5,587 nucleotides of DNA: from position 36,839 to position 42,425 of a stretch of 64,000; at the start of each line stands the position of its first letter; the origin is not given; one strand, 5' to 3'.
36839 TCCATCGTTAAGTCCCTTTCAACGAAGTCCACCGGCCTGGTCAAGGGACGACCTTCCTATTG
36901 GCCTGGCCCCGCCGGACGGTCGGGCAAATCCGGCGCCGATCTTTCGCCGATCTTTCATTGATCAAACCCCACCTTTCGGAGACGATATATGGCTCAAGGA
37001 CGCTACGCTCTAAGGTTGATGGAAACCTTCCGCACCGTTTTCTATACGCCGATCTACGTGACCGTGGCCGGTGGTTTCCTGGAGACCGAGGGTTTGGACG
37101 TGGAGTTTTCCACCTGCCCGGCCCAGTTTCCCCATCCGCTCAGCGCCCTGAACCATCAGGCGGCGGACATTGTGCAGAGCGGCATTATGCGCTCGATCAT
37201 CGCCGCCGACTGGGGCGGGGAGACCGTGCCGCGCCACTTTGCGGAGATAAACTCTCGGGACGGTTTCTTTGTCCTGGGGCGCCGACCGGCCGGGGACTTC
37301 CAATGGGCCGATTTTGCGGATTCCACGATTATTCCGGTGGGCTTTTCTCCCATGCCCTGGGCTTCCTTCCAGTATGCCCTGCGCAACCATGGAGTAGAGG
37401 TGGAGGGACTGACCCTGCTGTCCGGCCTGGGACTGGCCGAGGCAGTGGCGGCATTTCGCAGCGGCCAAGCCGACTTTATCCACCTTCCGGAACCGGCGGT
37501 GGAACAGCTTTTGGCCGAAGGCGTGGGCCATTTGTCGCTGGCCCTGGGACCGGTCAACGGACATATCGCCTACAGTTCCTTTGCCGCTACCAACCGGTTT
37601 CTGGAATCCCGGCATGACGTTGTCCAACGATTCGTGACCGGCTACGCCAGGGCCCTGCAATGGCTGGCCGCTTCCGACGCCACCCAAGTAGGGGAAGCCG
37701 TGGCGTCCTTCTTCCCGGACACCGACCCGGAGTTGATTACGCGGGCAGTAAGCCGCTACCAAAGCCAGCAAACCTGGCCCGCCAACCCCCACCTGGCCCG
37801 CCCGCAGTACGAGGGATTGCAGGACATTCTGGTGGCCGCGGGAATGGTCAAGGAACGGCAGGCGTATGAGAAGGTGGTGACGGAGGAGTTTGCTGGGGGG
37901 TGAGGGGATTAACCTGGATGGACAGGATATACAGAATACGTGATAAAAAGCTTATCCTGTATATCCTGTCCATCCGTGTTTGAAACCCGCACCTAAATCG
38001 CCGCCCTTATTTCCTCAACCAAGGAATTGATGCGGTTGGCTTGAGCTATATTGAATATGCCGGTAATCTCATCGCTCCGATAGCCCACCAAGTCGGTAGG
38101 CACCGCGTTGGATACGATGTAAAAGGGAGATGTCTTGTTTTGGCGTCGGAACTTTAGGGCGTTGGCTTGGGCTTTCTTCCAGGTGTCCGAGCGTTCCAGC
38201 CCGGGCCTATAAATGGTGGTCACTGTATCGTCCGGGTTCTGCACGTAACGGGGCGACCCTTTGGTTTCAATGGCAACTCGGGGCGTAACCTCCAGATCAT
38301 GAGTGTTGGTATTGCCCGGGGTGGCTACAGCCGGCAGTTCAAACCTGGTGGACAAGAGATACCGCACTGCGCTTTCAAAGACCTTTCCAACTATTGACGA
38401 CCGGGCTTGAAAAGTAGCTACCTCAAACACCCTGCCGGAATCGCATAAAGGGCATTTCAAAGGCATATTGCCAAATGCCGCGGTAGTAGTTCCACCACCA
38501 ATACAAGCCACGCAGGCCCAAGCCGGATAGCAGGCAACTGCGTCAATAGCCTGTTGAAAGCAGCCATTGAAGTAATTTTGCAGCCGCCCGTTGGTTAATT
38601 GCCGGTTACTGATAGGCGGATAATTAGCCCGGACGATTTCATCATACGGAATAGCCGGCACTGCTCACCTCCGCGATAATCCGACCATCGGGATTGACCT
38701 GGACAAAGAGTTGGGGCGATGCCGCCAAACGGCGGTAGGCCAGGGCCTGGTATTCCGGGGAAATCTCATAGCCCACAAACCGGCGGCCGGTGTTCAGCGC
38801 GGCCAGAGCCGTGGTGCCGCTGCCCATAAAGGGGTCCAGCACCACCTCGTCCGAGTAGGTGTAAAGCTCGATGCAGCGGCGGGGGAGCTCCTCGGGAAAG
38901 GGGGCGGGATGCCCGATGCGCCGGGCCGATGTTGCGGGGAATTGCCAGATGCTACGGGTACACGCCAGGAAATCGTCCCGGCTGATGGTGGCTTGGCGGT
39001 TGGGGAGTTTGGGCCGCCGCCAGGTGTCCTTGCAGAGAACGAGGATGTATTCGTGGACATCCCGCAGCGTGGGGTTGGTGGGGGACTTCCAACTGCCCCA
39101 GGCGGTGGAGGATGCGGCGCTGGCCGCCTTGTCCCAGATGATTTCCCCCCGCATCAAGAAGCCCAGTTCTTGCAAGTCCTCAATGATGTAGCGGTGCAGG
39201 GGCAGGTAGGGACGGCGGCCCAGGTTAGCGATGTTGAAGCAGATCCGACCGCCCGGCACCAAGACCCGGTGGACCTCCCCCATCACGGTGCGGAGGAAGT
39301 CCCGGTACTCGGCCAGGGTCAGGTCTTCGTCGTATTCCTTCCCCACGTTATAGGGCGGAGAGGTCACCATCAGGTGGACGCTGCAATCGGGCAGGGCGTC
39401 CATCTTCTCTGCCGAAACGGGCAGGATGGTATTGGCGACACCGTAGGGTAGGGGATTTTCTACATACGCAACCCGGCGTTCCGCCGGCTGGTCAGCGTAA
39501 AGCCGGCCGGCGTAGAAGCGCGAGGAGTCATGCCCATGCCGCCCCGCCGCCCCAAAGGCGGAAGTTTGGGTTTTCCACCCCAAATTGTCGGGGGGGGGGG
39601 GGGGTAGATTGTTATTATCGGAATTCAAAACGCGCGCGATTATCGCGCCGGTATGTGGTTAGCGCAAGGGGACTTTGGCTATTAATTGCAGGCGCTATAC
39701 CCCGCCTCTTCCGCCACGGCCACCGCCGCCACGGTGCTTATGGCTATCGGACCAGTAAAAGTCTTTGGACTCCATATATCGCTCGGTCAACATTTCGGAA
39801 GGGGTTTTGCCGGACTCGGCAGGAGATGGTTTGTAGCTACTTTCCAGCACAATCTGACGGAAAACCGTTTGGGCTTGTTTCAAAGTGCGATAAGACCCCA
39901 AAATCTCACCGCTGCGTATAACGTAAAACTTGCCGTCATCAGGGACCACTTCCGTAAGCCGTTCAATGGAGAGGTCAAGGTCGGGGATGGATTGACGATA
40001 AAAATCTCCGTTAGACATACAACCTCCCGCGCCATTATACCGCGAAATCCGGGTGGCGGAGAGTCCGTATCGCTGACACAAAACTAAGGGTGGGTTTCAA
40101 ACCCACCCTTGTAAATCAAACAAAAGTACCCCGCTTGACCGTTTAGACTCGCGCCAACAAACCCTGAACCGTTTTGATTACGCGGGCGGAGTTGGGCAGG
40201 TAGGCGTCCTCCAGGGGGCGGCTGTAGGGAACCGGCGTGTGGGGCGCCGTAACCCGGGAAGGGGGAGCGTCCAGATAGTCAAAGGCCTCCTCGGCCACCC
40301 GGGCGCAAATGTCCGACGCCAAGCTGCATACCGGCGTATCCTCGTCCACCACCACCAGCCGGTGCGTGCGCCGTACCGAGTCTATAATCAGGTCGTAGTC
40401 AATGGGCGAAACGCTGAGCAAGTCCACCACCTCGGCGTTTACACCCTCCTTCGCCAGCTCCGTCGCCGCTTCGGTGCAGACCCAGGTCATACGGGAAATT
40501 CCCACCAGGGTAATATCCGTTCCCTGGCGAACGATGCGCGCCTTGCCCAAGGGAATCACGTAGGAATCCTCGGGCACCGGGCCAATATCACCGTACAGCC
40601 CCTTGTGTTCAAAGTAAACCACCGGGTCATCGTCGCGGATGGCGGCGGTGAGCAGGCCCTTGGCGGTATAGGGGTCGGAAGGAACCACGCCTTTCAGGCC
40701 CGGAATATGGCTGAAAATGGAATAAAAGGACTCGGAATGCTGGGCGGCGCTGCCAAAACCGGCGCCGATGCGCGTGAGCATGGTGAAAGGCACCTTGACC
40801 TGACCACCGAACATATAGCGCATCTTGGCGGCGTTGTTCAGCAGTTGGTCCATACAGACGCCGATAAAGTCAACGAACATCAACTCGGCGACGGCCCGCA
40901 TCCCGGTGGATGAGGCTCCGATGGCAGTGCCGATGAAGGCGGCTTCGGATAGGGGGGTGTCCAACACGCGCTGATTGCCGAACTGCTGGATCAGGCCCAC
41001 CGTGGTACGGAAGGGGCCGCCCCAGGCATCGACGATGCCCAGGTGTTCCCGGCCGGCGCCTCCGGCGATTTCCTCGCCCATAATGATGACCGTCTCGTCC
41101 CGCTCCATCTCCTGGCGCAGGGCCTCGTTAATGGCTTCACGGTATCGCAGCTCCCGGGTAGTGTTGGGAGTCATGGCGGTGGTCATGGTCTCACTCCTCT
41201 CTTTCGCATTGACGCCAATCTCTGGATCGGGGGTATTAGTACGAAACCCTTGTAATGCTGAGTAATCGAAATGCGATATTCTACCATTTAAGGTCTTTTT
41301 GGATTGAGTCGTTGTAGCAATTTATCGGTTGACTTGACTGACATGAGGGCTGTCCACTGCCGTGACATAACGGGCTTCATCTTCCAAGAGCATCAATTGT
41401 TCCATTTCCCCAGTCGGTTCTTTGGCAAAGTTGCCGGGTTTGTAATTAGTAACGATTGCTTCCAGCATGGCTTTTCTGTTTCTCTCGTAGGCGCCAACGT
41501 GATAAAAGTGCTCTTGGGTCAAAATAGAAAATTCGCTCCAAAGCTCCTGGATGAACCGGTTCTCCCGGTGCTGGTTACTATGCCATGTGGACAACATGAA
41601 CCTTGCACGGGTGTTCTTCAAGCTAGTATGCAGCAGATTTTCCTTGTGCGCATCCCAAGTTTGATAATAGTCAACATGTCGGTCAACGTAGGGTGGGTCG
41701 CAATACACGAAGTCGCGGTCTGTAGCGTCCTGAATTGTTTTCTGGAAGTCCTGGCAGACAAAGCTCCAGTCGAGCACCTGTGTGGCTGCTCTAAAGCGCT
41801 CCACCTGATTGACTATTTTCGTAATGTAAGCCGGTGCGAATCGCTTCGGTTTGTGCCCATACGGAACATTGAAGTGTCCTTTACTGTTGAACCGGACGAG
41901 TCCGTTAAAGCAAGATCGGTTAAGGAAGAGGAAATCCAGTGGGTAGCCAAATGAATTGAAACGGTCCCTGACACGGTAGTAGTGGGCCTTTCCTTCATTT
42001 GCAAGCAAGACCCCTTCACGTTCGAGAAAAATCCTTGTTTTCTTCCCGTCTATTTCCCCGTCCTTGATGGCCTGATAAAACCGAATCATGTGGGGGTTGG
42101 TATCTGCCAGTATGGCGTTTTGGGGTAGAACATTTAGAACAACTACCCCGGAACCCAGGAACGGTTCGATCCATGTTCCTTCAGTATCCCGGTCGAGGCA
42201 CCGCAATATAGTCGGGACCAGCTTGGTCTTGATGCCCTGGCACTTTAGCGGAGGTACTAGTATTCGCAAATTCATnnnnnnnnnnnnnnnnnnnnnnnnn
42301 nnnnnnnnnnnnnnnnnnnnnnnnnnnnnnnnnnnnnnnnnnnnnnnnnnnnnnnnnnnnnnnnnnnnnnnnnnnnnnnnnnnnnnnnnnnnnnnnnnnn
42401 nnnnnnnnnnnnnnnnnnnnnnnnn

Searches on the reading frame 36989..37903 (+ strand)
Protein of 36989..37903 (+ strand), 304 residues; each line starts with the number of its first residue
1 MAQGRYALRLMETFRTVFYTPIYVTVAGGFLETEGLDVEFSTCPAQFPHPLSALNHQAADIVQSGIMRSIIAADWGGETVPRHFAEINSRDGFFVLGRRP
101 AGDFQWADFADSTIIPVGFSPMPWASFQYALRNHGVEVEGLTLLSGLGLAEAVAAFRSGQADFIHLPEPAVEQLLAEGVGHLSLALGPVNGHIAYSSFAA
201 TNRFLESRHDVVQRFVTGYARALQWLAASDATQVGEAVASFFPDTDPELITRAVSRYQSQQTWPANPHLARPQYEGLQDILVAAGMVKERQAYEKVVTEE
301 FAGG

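Call 58: search_protein_families(library=pfam, proteins=[window:36989-37903:+], max_evalue=0.01)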
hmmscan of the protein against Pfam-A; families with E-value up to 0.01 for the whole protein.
window:36989-37903:+ (304 aa): 2 families
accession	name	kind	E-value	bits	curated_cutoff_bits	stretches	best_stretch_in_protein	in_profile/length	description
PF13379.11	NMT1_2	-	2.7e-10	41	24.7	1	122-232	134-244/252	NMT1-like family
PF09084.16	NMT1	-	1.9e-06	28.4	20.5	1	20-228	5-211/216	NMT1/THI5 like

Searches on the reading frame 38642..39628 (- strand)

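Call 76: search_protein_families(library=pfam, proteins=[window:38642-39628:-], max_evalue=0.00001)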
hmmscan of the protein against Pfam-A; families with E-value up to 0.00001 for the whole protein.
window:38642-39628:- (328 aa): 1 family
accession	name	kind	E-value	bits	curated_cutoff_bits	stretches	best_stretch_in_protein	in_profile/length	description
PF01555.25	N6_N4_Mtase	-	4.2e-44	151.6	26.7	1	84-298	1-220/221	DNA methylase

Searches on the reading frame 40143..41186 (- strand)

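Call 76: search_protein_families(library=pfam, proteins=[window:40143-41186:-], max_evalue=0.00001)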
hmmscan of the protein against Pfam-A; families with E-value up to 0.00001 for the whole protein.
window:40143-41186:- (347 aa): 2 families
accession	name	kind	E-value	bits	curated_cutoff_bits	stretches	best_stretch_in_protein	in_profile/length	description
PF02779.29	Transket_pyr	-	9.8e-40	136.5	27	1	13-198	3-172/174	Transketolase, pyrimidine binding domain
PF02780.25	Transketolase_C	-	3.6e-39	133.9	25.9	1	214-336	1-124/124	Transketolase, C-terminal domain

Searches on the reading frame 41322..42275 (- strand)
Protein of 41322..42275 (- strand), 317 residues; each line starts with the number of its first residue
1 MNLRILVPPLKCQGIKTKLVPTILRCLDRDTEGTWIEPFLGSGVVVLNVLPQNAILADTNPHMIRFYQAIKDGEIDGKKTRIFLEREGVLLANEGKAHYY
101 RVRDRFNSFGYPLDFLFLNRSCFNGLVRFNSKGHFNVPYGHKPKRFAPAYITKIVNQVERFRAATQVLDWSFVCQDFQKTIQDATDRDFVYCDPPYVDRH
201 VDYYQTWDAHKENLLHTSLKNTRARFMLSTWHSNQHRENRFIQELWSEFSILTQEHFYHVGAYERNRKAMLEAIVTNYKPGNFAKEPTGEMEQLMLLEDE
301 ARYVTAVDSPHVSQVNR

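Call 76: search_protein_families(library=pfam, proteins=[window:41322-42275:-], max_evalue=0.00001)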
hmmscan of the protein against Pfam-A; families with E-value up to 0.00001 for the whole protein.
window:41322-42275:- (317 aa): 1 family
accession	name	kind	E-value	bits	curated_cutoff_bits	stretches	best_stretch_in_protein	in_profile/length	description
PF02086.21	MethyltransfD12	-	2.7e-48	165.3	22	1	13-259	2-252/253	D12 class N6 adenine-specific DNA methyltransferase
